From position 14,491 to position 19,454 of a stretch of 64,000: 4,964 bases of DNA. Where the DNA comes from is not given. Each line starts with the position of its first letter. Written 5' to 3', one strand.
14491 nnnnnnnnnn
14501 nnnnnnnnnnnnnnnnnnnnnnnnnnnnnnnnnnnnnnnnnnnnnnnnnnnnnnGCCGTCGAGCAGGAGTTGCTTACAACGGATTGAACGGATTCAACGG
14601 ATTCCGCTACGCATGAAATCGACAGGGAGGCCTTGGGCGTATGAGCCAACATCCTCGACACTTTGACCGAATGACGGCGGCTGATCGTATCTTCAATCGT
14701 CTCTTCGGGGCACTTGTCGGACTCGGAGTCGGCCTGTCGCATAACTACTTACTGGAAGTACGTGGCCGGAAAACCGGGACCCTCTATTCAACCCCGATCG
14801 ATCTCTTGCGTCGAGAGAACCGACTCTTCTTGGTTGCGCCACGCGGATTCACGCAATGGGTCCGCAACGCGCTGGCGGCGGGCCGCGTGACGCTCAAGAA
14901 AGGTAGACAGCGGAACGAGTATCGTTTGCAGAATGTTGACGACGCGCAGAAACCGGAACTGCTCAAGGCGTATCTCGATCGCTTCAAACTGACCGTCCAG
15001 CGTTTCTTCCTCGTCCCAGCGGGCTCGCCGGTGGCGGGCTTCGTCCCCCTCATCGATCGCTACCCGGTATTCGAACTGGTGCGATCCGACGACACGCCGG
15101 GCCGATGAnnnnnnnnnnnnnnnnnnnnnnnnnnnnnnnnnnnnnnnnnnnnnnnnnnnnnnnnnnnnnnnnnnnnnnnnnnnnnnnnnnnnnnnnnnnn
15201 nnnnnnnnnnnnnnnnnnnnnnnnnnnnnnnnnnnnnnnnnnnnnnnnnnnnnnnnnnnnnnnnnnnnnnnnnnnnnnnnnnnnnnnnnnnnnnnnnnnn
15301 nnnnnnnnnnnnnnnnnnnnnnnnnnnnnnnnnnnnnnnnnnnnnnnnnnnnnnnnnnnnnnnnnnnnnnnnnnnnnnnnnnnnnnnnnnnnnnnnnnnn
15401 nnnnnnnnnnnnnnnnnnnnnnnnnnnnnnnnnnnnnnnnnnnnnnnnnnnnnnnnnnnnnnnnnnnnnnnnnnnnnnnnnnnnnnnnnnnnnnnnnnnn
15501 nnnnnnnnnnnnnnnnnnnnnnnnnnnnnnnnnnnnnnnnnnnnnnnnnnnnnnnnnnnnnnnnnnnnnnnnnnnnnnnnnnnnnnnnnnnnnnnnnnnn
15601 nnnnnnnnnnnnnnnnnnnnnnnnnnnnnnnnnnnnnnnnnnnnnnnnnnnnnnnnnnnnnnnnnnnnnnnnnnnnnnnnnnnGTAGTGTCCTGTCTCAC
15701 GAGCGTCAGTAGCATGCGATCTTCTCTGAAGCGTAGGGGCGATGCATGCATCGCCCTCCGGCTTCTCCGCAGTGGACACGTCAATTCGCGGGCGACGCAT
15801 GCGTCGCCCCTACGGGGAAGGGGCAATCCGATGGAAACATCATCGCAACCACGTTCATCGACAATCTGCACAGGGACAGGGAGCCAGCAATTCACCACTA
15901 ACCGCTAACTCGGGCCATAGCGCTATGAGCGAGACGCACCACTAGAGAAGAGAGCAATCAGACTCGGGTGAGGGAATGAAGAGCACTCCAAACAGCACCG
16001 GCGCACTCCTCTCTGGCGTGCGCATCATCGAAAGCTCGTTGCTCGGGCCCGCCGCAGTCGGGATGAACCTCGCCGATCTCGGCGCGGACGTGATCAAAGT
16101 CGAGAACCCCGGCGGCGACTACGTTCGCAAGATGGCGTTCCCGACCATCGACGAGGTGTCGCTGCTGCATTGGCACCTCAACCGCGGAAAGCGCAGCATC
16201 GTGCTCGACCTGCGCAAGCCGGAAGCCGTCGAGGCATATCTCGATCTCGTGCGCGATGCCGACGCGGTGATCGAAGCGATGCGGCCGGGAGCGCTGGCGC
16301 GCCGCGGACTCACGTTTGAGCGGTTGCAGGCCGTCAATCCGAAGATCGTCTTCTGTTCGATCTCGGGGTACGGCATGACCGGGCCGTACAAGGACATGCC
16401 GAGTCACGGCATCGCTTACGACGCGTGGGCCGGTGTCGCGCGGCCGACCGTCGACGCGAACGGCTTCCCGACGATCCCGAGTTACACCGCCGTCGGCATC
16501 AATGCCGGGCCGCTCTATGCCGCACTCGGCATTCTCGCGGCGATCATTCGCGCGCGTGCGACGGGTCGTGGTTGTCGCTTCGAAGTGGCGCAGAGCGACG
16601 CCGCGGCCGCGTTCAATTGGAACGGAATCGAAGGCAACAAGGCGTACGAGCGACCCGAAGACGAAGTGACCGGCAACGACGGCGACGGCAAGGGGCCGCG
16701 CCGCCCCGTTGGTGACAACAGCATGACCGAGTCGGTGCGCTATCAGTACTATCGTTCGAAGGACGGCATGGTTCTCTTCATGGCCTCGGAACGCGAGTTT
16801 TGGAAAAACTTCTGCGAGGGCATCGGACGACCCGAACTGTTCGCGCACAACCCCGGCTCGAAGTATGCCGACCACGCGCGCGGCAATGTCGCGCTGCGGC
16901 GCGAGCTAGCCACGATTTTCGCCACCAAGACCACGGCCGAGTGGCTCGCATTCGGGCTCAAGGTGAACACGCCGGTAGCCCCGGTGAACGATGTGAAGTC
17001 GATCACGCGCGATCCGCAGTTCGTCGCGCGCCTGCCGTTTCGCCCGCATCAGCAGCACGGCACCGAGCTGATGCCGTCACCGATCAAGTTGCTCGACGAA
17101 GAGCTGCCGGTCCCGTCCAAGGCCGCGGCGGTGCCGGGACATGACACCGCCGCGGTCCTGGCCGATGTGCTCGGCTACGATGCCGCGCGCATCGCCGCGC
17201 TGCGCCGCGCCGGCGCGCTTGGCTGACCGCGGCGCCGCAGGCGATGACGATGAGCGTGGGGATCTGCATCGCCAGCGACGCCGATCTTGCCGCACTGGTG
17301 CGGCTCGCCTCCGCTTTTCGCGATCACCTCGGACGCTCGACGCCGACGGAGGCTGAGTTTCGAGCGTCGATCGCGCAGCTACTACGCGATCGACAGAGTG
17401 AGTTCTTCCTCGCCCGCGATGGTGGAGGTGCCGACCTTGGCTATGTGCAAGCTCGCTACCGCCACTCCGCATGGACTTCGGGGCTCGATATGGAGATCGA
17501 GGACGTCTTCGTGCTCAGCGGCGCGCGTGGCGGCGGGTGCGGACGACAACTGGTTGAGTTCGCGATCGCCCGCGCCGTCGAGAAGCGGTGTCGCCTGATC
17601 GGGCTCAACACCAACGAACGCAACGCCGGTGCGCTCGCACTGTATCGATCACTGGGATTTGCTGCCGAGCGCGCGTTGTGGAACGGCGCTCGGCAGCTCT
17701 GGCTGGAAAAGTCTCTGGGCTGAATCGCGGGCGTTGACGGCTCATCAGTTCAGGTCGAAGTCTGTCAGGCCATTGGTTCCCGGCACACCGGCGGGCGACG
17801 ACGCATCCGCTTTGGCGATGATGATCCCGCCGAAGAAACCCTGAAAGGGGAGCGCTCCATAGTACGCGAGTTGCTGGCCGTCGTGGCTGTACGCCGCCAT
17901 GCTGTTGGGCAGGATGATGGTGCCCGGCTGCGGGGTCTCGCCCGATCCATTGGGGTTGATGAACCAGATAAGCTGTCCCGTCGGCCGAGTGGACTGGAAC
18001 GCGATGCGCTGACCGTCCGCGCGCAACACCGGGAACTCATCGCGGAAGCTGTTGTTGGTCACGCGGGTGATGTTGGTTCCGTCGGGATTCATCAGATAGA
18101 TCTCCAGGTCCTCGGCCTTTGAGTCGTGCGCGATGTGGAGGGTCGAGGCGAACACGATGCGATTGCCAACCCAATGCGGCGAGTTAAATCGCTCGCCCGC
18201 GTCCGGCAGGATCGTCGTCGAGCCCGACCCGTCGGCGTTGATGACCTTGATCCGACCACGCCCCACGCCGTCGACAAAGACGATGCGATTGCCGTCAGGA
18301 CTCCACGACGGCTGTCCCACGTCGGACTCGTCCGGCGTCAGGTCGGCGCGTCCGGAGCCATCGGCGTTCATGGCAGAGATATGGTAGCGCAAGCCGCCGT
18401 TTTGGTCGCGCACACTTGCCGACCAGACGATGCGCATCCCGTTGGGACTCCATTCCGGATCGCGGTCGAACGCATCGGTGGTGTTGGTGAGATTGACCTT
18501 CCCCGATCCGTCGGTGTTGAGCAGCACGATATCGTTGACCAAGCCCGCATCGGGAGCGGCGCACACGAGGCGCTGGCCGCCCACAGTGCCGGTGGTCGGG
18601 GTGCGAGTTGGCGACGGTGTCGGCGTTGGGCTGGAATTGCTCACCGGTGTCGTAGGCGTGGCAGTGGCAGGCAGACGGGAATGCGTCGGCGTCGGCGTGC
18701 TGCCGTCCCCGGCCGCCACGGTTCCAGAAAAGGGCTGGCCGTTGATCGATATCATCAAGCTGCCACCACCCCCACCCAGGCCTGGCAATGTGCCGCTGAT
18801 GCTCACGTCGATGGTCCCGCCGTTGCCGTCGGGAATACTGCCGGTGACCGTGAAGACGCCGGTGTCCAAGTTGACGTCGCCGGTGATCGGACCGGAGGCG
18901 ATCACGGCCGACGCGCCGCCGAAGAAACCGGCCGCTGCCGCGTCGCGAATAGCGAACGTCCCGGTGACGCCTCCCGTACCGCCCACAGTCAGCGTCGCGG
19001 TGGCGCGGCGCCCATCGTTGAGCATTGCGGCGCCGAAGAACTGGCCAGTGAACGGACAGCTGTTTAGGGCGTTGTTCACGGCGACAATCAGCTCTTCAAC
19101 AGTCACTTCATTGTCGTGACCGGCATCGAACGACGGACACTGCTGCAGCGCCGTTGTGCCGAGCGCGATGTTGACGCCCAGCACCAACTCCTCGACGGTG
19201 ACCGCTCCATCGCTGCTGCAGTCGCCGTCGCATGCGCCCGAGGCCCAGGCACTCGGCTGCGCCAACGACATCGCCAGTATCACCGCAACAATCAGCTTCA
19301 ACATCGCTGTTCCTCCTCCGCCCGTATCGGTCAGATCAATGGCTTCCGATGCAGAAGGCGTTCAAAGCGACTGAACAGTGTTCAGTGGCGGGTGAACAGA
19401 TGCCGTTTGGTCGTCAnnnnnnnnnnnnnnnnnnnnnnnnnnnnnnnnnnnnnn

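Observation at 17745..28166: Tandemly duplicated two-gene module: a giant AAA-TPR regulator followed by a secreted dockerin-like protein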

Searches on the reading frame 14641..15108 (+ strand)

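Call 96: search_protein_families(library=pfam, proteins=[window:14641-15108:+], max_evalue=0.001)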
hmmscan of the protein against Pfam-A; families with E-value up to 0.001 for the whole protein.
window:14641-15108:+ (155 aa): 1 family
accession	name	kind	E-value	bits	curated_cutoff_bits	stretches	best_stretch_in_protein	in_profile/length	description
PF04075.20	F420H2_quin_red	-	1.2e-09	38.8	22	1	33-110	23-104/130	F420H(2)-dependent quinone reductase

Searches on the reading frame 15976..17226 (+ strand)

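Call 17: search_protein_families(library=pfam, proteins=[window:15976-17226:+], max_evalue=0.001)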
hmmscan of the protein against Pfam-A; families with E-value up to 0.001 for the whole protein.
window:15976-17226:+ (416 aa): 1 family
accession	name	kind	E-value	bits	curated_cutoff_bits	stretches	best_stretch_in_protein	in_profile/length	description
PF02515.22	CoA_transf_3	-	3.7e-79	266.9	23.3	1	12-383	1-359/366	CoA-transferase family III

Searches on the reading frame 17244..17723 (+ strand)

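Call 17: search_protein_families(library=pfam, proteins=[window:17244-17723:+], max_evalue=0.001)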
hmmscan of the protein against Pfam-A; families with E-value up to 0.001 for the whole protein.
window:17244-17723:+ (159 aa): 5 families
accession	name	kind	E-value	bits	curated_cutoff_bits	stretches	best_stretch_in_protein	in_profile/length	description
PF00583.31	Acetyltransf_1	-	2.1e-14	54.2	20.7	1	38-139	20-116/116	Acetyltransferase (GNAT) family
PF13508.13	Acetyltransf_7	-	3.1e-11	43.9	27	1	51-140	2-83/84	Acetyltransferase (GNAT) domain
PF13673.13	Acetyltransf_10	-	1.3e-06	28.9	23.6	1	41-141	20-109/128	Acetyltransferase (GNAT) domain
PF08445.16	FR47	-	0.00021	21.6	22.1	1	84-142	23-80/86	FR47-like protein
PF13302.13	Acetyltransf_3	-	0.00088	20.4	25.4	0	12-139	9-137/138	Acetyltransferase (GNAT) domain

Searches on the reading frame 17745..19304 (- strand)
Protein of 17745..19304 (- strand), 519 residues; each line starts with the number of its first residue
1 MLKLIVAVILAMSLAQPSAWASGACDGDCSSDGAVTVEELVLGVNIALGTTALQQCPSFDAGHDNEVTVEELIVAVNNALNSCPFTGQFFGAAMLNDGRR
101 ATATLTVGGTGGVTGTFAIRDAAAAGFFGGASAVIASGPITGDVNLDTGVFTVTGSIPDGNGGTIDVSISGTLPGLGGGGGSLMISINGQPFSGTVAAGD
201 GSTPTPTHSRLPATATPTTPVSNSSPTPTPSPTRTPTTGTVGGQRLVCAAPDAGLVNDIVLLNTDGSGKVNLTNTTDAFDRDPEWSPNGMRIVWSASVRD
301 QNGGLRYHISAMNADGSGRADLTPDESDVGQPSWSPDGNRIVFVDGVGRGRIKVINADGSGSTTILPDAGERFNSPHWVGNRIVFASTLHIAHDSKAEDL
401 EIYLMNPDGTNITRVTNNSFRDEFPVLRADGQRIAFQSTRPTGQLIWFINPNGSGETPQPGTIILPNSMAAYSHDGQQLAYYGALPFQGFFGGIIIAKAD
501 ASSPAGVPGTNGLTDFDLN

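Call 7: search_protein_families(library=pfam, proteins=[window:17745-19304:-], max_evalue=0.1)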
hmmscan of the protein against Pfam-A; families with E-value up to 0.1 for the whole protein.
window:17745-19304:- (519 aa): 2 families
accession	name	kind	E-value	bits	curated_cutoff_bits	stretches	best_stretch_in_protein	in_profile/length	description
PF07676.18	PD40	-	2.9e-19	68.9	20.9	2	413-442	2-32/38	WD40-like Beta Propeller Repeat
PF00930.27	DPPIV_N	-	0.056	12.6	22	0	307-344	25-60/354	Dipeptidyl peptidase IV (DPP IV) N-terminal region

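Call 14: search_protein_families(library=ncbifam, proteins=[window:17745-19304:-], max_evalue=0.1)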
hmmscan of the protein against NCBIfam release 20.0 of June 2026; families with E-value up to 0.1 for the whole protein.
window:17745-19304:- (519 aa): 4 families
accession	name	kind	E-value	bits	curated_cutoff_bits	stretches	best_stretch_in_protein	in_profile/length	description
TIGR02800.1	propeller_TolB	equivalog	6.6e-22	78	343.15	2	243-385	246-382/418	Tol-Pal system beta propeller repeat protein TolB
NF053518.1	DipepPtdsDpp5Prph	equivalog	2.1e-15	56.3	900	3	258-344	228-315/655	dipeptidyl-peptidase Dpp5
NF002183.0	PRK01029.1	equivalog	1.4e-08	34.2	405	1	274-426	277-421/429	Tol-Pal system protein TolB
NF033523.0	lasso_peptidase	equivalog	1.9e-07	30.2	400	1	278-349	88-154/638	Atxe2 family lasso peptide isopeptidase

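Call 67: search_protein_families(library=padloc, proteins=[window:17745-19304:-], max_evalue=0.01)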
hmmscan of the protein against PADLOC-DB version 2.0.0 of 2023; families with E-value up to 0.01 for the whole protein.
window:17745-19304:- (519 aa): 0 families

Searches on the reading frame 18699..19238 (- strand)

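Call 15: search_protein_families(library=pfam, proteins=[window:18699-19238:-], max_evalue=10)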
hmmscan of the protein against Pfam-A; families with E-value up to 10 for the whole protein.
seq(180 aa): 2 families
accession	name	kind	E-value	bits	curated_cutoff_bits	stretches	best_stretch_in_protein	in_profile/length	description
PF13405.12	EF-hand_6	-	0.088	13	25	1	37-55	9-27/30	EF-hand domain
PF00036.39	EF-hand_1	-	0.17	11.9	25.4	0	37-55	9-27/29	EF hand domain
